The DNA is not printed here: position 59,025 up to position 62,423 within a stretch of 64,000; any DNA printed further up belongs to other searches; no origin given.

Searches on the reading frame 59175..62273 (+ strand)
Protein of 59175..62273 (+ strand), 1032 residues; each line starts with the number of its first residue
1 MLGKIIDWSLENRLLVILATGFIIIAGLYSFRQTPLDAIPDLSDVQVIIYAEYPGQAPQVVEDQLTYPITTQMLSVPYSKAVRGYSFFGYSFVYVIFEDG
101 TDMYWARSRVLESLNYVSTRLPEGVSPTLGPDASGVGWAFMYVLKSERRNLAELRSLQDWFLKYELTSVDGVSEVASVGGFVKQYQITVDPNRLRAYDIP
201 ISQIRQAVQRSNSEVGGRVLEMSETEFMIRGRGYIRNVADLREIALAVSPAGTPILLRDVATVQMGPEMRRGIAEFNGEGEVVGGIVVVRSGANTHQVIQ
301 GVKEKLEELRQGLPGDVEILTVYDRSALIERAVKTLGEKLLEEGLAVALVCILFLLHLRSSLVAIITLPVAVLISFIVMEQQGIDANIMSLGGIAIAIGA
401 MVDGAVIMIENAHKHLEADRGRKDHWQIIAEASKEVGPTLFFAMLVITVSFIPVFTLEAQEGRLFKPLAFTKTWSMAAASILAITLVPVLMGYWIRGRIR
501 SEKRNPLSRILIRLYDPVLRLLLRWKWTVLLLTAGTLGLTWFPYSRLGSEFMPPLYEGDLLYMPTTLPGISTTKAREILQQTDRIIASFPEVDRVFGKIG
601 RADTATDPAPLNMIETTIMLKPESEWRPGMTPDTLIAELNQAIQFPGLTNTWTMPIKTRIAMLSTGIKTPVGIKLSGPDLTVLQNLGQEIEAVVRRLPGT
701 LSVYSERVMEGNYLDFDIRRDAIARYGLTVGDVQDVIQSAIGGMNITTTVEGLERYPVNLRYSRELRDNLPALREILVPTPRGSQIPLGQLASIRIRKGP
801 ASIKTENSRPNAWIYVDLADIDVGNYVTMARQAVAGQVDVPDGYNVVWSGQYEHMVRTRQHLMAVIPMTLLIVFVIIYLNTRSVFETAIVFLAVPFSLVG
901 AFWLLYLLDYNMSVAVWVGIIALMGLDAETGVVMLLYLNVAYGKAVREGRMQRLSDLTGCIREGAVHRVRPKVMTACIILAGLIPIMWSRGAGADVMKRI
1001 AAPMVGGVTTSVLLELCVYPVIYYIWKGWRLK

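Call 9: search_protein_families(library=pfam, proteins=[window:59175-62273:+])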
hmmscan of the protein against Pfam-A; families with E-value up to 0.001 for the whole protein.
window:59175-62273:+ (1032 aa): 2 families
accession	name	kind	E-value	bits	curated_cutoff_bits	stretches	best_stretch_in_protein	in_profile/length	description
PF00873.25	ACR_tran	-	1.3e-226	755.2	28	1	5-1025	1-1019/1021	AcrB/AcrD/AcrF family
PF03176.21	MMPL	-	4.6e-05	23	20.5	0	343-504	149-312/333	MMPL family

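Call 63: search_protein_families(library=ncbifam, proteins=[window:59175-62273:+])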
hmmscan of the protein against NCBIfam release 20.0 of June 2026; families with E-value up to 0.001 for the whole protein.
window:59175-62273:+ (1032 aa): 12 families
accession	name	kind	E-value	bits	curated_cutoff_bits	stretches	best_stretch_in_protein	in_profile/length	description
TIGR00914.1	2A0601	subfamily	0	1189.6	701.45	1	1-1026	1-1035/1051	CusA/CzcA family heavy metal efflux RND transporter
NF033617.1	RND_permease_2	subfamily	3.2e-143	478.9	1250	1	14-1025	9-1006/1009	multidrug efflux RND transporter permease subunit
NF000282.2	RND_permease_1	subfamily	3.7e-109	366.1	1250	1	22-1025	17-1026/1029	multidrug efflux RND transporter permease subunit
TIGR00915.1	2A0602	subfamily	1.4e-89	301.3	940.35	1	22-1025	18-1027/1050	efflux RND transporter permease subunit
NF007905.0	PRK10614.1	equivalog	3.2e-86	290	1774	1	17-1029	15-1011/1025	multidrug efflux RND transporter permease subunit MdtC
NF007798.0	PRK10503.1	equivalog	1.1e-73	248.4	1584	1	22-1026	29-1022/1040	MdtB/MuxB family multidrug efflux RND transporter permease subunit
NF007133.0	PRK09579.1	equivalog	1.5e-69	234.6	1763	2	13-516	11-507/1017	multidrug efflux RND transporter permease subunit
NF007131.0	PRK09577.1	equivalog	2.6e-67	227.4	1768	1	20-1024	16-1020/1045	multidrug efflux RND transporter permease subunit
NF000037.1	RND_perm_OqxB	exception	2.1e-61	207.9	2200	2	20-524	18-526/1050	multidrug efflux RND transporter permease subunit OqxB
NF007842.1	PRK10555.1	equivalog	9.2e-57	192.6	1854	2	22-496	18-498/1036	multidrug efflux RND transporter permease AcrD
NF011706.2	PRK15127.1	equivalog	1.8e-47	161.9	2150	2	21-493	17-495/1049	multidrug efflux RND transporter permease subunit AcrB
NF009584.0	PRK13024.1-4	equivalog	0.00095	17.6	1171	0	292-436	216-357/759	protein translocase subunit SecDF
